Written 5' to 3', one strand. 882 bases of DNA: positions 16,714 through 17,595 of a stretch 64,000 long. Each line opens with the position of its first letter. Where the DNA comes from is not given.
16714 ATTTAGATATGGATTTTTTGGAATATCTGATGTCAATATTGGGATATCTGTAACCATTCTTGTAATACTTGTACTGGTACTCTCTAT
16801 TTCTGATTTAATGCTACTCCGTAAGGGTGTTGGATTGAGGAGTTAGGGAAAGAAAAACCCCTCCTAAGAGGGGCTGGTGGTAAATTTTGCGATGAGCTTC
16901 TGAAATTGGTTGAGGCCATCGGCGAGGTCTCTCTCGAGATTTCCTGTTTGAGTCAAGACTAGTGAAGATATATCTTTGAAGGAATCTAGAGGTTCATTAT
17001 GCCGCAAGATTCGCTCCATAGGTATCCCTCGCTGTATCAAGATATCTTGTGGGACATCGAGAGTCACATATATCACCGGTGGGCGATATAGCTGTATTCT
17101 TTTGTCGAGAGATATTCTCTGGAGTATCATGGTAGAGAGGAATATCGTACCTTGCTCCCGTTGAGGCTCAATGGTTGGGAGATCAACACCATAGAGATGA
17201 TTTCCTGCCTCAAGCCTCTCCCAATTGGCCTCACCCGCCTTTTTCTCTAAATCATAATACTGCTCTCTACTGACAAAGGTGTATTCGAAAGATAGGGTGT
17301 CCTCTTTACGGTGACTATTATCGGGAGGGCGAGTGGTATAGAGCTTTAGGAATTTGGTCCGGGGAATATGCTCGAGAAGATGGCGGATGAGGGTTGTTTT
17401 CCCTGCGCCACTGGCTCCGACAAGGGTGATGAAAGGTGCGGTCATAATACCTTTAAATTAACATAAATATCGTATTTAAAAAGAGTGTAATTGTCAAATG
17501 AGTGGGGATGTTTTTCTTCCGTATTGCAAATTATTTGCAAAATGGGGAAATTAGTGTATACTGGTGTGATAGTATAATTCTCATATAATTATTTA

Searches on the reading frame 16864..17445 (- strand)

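Call 12: search_protein_families(library=pfam, proteins=[window:16864-17445:-], max_evalue=0.001)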
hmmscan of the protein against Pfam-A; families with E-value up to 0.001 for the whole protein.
window:16864-17445:- (193 aa): 4 families
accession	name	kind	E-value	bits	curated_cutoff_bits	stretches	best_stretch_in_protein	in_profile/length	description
PF00625.27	Guanylate_kin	-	3.7e-07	30.4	25.2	1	6-139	5-135/182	Guanylate kinase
PF13401.12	AAA_22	-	7.6e-06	26.7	27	1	2-40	4-42/130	AAA domain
PF13191.12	AAA_16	-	3.2e-05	24.9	32.6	1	4-31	25-52/167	AAA ATPase domain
PF00005.33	ABC_tran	-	0.00083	20.4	25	0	6-31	14-39/137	ABC transporter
